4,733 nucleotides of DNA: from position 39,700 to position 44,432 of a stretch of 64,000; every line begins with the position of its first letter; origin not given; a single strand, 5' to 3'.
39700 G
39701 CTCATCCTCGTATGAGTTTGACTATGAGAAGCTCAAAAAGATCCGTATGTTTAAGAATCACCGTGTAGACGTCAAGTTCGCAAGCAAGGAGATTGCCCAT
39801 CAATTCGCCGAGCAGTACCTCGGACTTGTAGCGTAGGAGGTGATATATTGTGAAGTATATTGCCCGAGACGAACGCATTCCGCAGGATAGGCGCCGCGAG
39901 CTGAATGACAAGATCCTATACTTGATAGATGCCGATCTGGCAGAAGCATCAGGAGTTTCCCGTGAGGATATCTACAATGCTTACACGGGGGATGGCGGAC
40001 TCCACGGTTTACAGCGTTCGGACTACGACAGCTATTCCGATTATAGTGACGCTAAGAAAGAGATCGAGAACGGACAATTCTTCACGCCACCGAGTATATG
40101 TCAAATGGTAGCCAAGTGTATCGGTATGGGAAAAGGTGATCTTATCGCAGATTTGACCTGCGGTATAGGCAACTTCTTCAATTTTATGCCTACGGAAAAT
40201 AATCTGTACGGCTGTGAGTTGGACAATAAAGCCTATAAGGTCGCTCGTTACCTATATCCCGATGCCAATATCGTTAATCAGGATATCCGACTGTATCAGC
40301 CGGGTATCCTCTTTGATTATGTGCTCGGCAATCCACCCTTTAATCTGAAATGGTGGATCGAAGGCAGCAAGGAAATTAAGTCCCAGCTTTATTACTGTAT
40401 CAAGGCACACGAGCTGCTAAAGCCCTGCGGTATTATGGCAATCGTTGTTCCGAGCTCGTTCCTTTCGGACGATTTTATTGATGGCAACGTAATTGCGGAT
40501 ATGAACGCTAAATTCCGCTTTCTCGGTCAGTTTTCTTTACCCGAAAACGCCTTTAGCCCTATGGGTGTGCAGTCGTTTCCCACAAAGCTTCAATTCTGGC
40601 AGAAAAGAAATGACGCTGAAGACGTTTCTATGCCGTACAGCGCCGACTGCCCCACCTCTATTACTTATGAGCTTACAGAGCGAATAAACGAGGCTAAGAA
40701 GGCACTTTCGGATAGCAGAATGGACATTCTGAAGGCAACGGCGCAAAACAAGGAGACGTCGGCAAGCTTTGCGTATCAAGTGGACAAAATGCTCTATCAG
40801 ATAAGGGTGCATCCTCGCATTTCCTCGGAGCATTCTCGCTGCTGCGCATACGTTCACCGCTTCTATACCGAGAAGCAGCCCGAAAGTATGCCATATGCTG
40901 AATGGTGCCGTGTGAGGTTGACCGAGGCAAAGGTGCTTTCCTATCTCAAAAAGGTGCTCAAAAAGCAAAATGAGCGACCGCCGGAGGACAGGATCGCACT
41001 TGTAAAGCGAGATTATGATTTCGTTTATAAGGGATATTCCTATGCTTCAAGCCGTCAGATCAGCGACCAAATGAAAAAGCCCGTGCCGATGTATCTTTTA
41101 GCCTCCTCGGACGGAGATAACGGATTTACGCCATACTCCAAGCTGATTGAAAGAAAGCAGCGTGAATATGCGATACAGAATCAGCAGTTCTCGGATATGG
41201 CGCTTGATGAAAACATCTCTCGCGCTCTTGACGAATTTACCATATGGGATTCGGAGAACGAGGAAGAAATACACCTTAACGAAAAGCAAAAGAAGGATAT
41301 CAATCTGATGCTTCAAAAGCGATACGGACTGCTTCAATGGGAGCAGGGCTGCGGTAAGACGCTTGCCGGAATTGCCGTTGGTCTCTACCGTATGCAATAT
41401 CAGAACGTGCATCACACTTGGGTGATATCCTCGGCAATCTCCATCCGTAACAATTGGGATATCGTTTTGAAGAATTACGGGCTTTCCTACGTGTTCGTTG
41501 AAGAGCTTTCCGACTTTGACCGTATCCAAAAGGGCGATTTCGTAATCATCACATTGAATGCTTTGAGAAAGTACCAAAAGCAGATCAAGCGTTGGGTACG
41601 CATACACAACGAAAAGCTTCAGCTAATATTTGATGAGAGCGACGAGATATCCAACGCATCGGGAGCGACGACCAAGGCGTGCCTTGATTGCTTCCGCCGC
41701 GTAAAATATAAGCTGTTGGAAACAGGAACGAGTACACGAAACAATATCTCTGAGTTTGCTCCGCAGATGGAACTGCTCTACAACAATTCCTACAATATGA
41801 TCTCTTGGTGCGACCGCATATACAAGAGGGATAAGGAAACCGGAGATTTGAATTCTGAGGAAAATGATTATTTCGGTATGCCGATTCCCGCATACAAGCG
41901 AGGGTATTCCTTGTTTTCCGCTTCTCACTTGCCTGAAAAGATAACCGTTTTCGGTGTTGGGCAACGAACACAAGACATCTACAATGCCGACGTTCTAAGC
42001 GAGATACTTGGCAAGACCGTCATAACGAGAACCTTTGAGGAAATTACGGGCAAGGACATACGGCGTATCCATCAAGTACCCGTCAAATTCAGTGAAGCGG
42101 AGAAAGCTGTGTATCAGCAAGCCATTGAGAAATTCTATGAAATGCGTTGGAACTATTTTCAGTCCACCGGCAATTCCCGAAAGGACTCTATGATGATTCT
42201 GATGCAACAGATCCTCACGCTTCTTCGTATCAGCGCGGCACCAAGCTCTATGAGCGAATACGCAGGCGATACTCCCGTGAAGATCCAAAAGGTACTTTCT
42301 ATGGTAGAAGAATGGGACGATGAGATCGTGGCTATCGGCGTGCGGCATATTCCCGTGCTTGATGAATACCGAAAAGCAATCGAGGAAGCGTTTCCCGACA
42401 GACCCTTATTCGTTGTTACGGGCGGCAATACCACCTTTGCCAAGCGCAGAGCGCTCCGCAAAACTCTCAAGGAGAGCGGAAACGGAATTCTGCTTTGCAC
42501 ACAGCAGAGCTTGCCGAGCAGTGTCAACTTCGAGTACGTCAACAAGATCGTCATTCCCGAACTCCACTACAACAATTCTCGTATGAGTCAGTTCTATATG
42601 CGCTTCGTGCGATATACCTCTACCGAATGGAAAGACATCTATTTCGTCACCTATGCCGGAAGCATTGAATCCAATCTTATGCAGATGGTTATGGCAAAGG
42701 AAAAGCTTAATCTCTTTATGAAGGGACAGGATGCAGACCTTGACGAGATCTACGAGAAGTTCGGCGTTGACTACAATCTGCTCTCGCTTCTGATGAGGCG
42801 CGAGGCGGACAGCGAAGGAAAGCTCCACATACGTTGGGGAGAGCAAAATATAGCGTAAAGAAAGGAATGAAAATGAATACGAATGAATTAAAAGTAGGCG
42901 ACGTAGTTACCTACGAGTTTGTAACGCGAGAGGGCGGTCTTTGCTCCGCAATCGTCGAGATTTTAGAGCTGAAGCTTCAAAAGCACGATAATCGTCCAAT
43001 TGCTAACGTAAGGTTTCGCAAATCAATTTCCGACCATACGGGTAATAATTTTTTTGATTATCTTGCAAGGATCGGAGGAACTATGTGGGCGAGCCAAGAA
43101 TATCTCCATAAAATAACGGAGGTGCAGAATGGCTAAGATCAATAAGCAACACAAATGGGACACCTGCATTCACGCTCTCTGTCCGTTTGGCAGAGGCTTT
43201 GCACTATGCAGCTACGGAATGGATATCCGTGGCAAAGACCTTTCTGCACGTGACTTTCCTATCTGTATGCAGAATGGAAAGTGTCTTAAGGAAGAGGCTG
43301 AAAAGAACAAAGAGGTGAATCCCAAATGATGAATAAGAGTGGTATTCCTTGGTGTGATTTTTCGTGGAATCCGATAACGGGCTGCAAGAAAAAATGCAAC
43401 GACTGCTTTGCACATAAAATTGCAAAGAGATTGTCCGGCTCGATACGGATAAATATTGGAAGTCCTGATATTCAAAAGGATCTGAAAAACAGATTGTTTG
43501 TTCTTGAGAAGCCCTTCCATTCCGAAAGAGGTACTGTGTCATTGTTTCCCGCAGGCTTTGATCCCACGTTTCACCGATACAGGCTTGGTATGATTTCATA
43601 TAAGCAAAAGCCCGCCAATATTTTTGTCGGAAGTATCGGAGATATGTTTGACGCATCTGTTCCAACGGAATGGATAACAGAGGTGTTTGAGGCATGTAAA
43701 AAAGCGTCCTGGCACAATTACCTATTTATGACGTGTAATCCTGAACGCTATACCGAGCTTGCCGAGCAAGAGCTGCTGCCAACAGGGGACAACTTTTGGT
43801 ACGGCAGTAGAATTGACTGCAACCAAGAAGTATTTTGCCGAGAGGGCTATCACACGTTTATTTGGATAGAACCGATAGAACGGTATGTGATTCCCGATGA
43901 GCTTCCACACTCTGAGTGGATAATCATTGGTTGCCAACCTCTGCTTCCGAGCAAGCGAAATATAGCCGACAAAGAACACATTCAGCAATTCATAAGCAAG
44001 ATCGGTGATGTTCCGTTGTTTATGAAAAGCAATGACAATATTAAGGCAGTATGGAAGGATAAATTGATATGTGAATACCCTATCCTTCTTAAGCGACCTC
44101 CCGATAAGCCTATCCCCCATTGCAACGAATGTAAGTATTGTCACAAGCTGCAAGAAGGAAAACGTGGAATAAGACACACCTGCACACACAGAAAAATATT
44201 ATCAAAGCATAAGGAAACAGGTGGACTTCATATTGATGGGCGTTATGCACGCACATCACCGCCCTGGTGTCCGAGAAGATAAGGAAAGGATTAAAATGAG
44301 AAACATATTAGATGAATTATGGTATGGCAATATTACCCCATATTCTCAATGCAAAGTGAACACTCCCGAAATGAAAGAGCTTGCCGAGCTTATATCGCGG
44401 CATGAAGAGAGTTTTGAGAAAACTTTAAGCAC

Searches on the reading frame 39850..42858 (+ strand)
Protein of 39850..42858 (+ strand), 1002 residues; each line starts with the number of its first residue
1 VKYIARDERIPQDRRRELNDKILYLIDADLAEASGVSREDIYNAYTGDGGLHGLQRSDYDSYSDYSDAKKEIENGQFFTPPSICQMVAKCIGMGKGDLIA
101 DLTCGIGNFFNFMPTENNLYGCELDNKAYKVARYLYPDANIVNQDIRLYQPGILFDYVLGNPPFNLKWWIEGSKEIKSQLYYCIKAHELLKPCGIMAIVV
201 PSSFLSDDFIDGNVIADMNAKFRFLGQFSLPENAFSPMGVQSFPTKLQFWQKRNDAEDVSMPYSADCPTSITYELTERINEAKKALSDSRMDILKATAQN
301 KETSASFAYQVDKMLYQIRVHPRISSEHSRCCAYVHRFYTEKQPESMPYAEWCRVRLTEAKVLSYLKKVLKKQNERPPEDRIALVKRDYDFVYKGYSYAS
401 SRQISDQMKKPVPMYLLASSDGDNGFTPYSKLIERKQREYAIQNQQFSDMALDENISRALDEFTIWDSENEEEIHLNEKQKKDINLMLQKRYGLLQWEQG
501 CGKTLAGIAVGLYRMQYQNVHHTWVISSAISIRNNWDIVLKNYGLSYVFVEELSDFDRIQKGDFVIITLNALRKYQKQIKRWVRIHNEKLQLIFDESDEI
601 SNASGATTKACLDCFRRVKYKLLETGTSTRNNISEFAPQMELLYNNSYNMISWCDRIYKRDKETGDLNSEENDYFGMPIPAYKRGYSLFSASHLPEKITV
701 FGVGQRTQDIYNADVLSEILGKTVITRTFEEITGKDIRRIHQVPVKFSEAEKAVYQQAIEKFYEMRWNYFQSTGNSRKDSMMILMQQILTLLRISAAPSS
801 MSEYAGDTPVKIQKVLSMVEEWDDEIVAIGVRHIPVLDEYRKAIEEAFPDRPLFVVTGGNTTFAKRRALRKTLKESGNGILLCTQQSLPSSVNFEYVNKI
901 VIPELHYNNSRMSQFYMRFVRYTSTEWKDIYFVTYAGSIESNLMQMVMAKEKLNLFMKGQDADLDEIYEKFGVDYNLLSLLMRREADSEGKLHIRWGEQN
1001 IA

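Call 32: search_protein_families(library=pfam, proteins=[window:39850-42858:+], max_evalue=0.001)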
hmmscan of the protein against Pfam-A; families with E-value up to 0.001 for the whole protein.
window:39850-42858:+ (1002 aa): 5 families
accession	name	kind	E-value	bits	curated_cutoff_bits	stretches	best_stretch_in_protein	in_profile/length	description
PF00176.29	SNF2-rel_dom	-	9.2e-13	48.4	24.9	1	480-791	15-281/290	SNF2-related domain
PF02384.22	N6_Mtase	-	1.7e-10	41.2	20.4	1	70-311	21-285/311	N-6 DNA Methylase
PF04851.21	ResIII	-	2.1e-05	24.9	22.5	1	474-617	2-152/164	Type III restriction enzyme, res subunit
PF07669.17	Eco57I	-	2.6e-05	24.8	25.3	0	155-206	75-140/171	Eco57I restriction-modification methylase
PF00270.35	DEAD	-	5e-05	23.5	26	1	478-618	2-147/167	DEAD/DEAH box helicase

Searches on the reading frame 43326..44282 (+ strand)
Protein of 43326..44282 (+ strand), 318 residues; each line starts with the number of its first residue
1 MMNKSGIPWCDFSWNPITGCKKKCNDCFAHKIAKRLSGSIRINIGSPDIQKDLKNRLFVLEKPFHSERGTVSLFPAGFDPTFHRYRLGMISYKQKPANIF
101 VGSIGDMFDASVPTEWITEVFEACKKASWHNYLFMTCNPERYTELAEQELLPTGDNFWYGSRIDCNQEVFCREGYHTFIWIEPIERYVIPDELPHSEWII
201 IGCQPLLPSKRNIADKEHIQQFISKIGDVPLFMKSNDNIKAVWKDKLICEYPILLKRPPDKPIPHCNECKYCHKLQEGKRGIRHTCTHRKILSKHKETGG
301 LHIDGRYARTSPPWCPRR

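Call 32: search_protein_families(library=pfam, proteins=[window:43326-44282:+], max_evalue=0.001)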
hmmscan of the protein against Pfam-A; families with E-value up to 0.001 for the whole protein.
window:43326-44282:+ (318 aa): 1 family
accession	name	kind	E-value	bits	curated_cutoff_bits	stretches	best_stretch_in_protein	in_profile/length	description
PF07505.17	DUF5131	-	1.7e-24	87.1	28.9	1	5-203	2-182/243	Protein of unknown function (DUF5131)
